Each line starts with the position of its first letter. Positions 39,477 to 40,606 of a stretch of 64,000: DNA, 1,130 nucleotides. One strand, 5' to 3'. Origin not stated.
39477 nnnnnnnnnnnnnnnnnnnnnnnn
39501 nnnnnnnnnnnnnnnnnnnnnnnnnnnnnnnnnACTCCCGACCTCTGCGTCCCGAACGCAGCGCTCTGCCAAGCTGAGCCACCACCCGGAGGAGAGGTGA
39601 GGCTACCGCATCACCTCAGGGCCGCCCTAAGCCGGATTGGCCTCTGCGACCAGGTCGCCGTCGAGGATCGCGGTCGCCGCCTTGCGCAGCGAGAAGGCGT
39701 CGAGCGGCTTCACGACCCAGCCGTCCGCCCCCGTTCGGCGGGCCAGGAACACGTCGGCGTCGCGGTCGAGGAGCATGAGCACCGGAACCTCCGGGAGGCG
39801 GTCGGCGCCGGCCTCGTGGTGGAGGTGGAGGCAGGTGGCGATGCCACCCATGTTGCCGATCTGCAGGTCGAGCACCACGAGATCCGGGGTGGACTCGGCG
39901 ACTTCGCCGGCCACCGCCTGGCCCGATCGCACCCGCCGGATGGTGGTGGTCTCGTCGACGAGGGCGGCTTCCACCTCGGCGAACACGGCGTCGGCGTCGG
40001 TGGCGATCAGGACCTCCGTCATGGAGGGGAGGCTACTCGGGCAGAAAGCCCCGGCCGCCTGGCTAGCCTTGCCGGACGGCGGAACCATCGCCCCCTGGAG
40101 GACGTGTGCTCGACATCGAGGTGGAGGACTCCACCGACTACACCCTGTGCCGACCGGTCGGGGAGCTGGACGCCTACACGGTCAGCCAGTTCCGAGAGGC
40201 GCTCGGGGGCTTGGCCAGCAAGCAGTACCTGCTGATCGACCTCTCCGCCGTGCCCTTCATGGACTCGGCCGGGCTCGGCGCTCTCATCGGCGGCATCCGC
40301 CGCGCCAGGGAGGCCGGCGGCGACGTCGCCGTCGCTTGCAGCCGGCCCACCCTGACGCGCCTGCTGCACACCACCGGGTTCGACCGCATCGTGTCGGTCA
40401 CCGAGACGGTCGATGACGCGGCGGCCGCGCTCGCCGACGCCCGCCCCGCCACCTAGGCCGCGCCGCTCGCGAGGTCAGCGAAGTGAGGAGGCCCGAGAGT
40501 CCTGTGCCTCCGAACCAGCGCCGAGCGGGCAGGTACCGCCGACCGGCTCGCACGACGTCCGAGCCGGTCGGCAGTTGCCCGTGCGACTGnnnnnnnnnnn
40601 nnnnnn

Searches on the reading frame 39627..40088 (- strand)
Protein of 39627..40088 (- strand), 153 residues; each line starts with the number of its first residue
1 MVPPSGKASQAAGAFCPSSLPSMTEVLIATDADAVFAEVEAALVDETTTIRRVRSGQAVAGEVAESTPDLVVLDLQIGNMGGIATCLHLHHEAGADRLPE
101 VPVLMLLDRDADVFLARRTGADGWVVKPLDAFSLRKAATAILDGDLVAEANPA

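Call 7: search_protein_families(library=pfam, proteins=[window:39627-40088:-], max_evalue=0.01)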
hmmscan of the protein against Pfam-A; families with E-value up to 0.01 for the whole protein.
window:39627-40088:- (153 aa): 1 family
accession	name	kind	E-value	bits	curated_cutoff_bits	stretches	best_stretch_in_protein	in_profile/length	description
PF00072.30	Response_reg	-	1e-12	48.6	30.2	1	26-137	1-109/111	Response regulator receiver domain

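Call 8: find_related_loci(query=window:39627-40022:-, collection=genome_contigs, flank=10000)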
Query window:39627-40022:- (131 aa) in genome_contigs; peptide patterns used: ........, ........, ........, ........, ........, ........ (x = any residue, [..] = any of these).
600 stretches matched a pattern (row limit reached: there are more); 113 encode a relative of the query (tblastn E <= 1e-3); the best 80 are kept; 80 distinct loci.
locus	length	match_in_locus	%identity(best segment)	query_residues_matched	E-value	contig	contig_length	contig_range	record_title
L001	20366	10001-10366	79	1-122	8e-59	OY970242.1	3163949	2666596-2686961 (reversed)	MAG: uncultured Microthrixaceae bacterium isolate MFD03066.bin.2.142 genome assembly, chromosome: 1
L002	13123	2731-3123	63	1-131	5e-48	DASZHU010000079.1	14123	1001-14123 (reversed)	MAG TPA_asm: Acidimicrobiales bacterium isolate SMAG_U6584 k141_6036418, whole genome shotgun sequence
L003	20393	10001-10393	60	1-131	4e-48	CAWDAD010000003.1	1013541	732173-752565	MAG: uncultured Acidimicrobiales bacterium isolate MFD01721.bin.2.139 genome assembly, contig: contig_6301, whole genome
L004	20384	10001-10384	63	3-130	2e-46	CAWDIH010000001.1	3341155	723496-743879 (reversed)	MAG: uncultured Acidimicrobiia bacterium isolate MFD04850.bin.2.5 genome assembly, contig: contig_11362, whole genome sh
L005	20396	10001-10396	62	1-131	7e-46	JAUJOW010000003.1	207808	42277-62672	MAG: Acidimicrobiales bacterium isolate YX3bin29 opera_contig_134, whole genome shotgun sequence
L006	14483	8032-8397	61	1-122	7e-46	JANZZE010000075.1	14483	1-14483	MAG: Acidimicrobiales bacterium isolate SKW114 NODE_71_length_14483_cov_4.617035, whole genome shotgun sequence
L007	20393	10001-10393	61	1-131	3e-44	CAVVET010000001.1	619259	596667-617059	MAG: uncultured Acidimicrobiales bacterium isolate MFD02242.bin.2.229 genome assembly, contig: contig_10994, whole genom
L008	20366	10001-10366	62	1-122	1e-43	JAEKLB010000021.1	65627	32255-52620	MAG: Acidobacteria bacterium isolate SM_70_13 SM_S39_scaffold_28, whole genome shotgun sequence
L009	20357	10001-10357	66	4-122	2e-43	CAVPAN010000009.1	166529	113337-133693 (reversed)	MAG: uncultured Microthrixaceae bacterium isolate MFD09779.bin.2.206 genome assembly, contig: contig_46462, whole genome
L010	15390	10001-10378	60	4-129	2e-42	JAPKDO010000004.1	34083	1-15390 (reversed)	MAG: Acidimicrobiales bacterium isolate ANT-92 NODE_641_length_34083_cov_6.225814, whole genome shotgun sequence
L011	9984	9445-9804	63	3-122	3e-42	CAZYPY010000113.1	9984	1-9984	MAG TPA_asm: uncultured Microthrixaceae bacterium isolate binchicken_co27_450 genome assembly, contig: NODE_12024_length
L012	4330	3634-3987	63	5-122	3e-42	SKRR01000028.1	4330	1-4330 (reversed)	MAG: Microthrixaceae bacterium isolate CSSed162cmA_492 CSSed16-2cmA-111107, whole genome shotgun sequence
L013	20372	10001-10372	60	4-127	4e-42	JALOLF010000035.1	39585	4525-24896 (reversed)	MAG: Acidimicrobiales bacterium isolate Prado018 scaffold_753, whole genome shotgun sequence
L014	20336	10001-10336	64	3-114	6e-42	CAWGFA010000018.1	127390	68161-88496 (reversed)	MAG: uncultured Acidimicrobiia bacterium isolate MFD05841.bin.2.7 genome assembly, contig: contig_60199, whole genome sh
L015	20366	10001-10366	59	1-122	6e-42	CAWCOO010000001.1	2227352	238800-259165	MAG: uncultured Microthrixaceae bacterium isolate MFD09368.bin.2.62 genome assembly, contig: contig_109, whole genome sh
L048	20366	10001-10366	57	1-122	3e-38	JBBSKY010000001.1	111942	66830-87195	MAG: Acidimicrobiales bacterium isolate metawrap_LS4_35 metawrap_LS4_35_K_220389_L_111942_cov_53.2688, whole genome shot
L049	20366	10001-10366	56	1-122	7e-38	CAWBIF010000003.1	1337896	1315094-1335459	MAG: uncultured Microthrixaceae bacterium isolate MFD05841.bin.2.72 genome assembly, contig: contig_5970, whole genome s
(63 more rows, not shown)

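Call 74: search_protein_families(library=pfam, proteins=[L048:10736-11272:-, L048:11037-11891:-, L048:11587-12561:-, L048:12317-12742:-, L048:12765-13148:-, L049:10869-11330:-, L049:11855-12442:-, L049:12181-12735:-, L049:13039-13323:-, L049:13654-13995:-], max_evalue=0.01)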
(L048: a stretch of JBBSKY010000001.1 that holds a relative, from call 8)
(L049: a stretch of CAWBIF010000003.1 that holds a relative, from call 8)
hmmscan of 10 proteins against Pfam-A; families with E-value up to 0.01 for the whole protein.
L048:10736-11272:- (178 aa): 0 families

L048:11037-11891:- (284 aa): 0 families

L048:11587-12561:- (324 aa): 9 families
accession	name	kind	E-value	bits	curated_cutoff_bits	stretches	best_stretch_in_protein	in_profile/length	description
PF13604.12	AAA_30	-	4.7e-47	160.6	27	1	141-307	2-173/191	AAA domain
PF13245.12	AAA_19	-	1.8e-14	54.5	25.1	1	156-268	10-134/134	AAA domain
PF22232.2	TraI_hel_assoc_N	-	2.3e-10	41.4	27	1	164-258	1-99/99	TraI helicase-associated ssDNA bd, N-terminal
PF13086.12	AAA_11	-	2.7e-06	27.8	27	1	223-266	213-253/257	AAA domain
PF13481.12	AAA_25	-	0.00014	22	27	1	153-236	29-114/195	AAA domain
PF01443.25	Viral_helicase1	-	0.00064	20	21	1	164-264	5-98/228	Viral superfamily 1 RNA helicase core domain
PF13191.12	AAA_16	-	0.0009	20.2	32.6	1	149-210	16-68/167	AAA ATPase domain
PF13401.12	AAA_22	-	0.0014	19.4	27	0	156-210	4-64/130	AAA domain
PF00004.35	AAA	-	0.0026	18.7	21.2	1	160-232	1-66/131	ATPase family associated with various cellular activities (AAA)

L048:12317-12742:- (141 aa): 0 families

L048:12765-13148:- (127 aa): 0 families

L049:10869-11330:- (153 aa): 0 families

L049:11855-12442:- (195 aa): 0 families

L049:12181-12735:- (184 aa): 0 families

L049:13039-13323:- (94 aa): 0 families

L049:13654-13995:- (113 aa): 0 families

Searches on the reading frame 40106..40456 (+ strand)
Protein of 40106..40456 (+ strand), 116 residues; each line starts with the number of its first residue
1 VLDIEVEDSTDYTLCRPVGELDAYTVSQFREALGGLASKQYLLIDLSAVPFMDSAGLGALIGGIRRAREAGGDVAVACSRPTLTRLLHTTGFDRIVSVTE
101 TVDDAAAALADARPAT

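Call 7: search_protein_families(library=pfam, proteins=[window:40106-40456:+], max_evalue=0.01)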
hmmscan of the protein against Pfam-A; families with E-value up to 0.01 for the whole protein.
window:40106-40456:+ (116 aa): 2 families
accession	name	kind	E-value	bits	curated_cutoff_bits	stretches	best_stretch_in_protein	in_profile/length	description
PF01740.26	STAS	-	8.3e-22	77.4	22.6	1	4-105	2-106/106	STAS domain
PF13466.11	STAS_2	-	5.3e-13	49.4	29.2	1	19-93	5-80/80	STAS domain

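Call 35: find_encoding_contigs(protein=window:40106-40453:+, flank=10000, max_places=10)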
Protein seq(116 aa) (116 aa): 12 contigs read that carry it; 10 places shown.
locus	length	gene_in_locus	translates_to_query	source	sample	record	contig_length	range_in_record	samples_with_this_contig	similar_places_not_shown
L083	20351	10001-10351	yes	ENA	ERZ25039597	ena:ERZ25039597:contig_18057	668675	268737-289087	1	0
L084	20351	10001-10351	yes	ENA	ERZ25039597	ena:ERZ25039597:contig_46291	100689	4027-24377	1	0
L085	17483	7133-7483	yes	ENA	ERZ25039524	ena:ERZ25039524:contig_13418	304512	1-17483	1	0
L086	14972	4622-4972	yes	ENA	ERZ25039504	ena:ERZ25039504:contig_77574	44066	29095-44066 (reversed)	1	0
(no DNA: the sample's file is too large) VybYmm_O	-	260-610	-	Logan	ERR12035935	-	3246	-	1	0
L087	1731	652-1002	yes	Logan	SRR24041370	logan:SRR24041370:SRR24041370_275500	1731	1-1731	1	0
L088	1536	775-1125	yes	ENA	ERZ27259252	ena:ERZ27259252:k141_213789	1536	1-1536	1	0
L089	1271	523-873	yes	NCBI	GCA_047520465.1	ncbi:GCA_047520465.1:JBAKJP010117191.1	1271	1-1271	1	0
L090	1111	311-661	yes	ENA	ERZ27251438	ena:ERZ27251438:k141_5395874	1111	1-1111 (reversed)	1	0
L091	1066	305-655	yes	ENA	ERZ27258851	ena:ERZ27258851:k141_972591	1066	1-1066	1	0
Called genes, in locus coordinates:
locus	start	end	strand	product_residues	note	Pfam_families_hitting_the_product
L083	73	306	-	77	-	-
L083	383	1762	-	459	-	PF00069:Pkinase (weak)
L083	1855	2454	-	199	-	PF01569:PAP2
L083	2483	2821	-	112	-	-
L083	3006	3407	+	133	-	PF23636:DUF7144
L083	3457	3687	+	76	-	PF13683:rve_3, PF13333:rve_2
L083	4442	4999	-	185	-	PF01872:RibD_C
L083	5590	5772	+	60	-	-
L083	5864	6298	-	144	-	-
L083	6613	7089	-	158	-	-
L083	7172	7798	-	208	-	-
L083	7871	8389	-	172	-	PF04542:Sigma70_r2, PF08281:Sigma70_r4_2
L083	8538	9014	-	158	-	-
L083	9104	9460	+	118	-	-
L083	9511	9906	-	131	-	PF00072:Response_reg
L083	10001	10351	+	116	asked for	PF01740:STAS, PF13466:STAS_2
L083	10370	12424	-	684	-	PF01656:CbiA, PF02374:ArsA_ATPase, PF10609:ParA (faint), PF13401:AAA_22 (faint), PF13481:AAA_25 (faint), PF01656:CbiA (weak), PF02374:ArsA_ATPase, PF13614:AAA_31, +1 more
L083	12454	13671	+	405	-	PF24961:NfeD_membrane, PF01957:NfeD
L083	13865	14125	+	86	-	PF02467:Whib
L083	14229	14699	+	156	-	PF04186:FxsA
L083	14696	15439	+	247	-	PF00293:NUDIX (faint)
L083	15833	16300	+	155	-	PF00753:Lactamase_B, PF17778:WHD_BLACT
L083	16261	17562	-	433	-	PF01883:FeS_assembly_P, PF01656:CbiA, PF09140:MipZ (weak), PF10609:ParA, PF13614:AAA_31 (weak)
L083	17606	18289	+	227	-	PF01022:HTH_5 (weak), PF12840:HTH_20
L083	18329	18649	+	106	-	PF01521:Fe-S_biosyn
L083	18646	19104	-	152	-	-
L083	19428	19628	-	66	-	-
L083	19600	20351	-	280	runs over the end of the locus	-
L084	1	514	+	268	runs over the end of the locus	-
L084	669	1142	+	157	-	PF01842:ACT, PF13740:ACT_6 (faint), PF22468:ACT_9, PF22629:ACT_AHAS_ss (faint), PF13840:ACT_7, PF01842:ACT (weak), PF22468:ACT_9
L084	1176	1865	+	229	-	PF01118:Semialdhyde_dh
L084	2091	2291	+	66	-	PF02774:Semialdhyde_dhC (weak)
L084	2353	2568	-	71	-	PF03819:MazG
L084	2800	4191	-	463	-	PF00069:Pkinase (weak)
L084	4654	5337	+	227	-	-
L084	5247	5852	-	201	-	PF01569:PAP2 (weak)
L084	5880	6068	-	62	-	-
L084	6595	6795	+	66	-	PF23636:DUF7144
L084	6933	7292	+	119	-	-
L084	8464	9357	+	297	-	-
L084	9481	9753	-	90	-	-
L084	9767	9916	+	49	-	-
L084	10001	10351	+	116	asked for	PF01740:STAS, PF13466:STAS_2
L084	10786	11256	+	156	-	-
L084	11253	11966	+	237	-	-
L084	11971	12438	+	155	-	-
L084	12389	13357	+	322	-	-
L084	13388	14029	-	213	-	-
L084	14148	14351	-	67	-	PF00574:CLP_protease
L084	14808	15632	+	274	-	PF01022:HTH_5, PF08279:HTH_11 (faint), PF12840:HTH_20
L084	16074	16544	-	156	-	-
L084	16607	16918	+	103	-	-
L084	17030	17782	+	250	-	PF00753:Lactamase_B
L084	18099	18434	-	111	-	PF10609:ParA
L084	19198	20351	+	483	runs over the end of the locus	PF01521:Fe-S_biosyn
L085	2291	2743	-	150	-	-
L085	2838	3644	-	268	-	-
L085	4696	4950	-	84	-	-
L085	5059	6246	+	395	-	PF00376:MerR, PF13411:MerR_1, PF09278:MerR-DNA-bind (weak), PF01259:SAICAR_synt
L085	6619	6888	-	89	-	-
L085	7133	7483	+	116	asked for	PF01740:STAS, PF13466:STAS_2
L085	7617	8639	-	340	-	PF13895:Ig_2 (faint)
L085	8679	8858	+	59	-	-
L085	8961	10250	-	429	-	-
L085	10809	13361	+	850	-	PF03704:BTAD, PF13191:AAA_16 (weak)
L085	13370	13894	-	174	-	-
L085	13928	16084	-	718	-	-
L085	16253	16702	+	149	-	-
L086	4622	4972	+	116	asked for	PF01740:STAS, PF13466:STAS_2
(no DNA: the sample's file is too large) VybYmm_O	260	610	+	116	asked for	PF01740:STAS, PF13466:STAS_2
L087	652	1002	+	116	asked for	PF01740:STAS, PF13466:STAS_2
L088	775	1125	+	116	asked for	PF01740:STAS, PF13466:STAS_2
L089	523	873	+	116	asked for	PF01740:STAS, PF13466:STAS_2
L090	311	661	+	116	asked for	PF01740:STAS, PF13466:STAS_2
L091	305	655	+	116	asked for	PF01740:STAS, PF13466:STAS_2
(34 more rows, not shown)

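Call 52: search_protein_families(library=pfam, proteins=[L083:9104-9460:+, L083:8538-9014:-, L083:7172-7798:-, L083:6613-7089:-, L083:5864-6298:-, L084:8464-9357:+, L084:6933-7292:+, L085:2838-3644:-, L085:2291-2743:-, L085:4696-4950:-], max_evalue=0.01)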
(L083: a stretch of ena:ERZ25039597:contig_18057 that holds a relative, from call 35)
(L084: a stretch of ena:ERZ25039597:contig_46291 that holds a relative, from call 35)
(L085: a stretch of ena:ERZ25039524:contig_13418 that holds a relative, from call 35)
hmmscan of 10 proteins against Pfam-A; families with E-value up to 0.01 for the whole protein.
L083:9104-9460:+ (118 aa): 1 family
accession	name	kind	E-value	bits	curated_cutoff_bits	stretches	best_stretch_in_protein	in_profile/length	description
PF00589.27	Phage_integrase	-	0.00027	21.2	27.1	1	3-31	143-170/172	Phage integrase family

L083:8538-9014:- (158 aa): 0 families

L083:7172-7798:- (208 aa): 0 families

L083:6613-7089:- (158 aa): 0 families

L083:5864-6298:- (144 aa): 1 family
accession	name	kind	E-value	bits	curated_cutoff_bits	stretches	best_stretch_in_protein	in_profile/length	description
PF04892.17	VanZ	-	5.1e-05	24.3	30.1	1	69-126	72-125/126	VanZ like family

L084:8464-9357:+ (297 aa): 0 families

L084:6933-7292:+ (119 aa): 0 families

L085:2838-3644:- (268 aa): 0 families

L085:2291-2743:- (150 aa): 0 families

L085:4696-4950:- (84 aa): 0 families
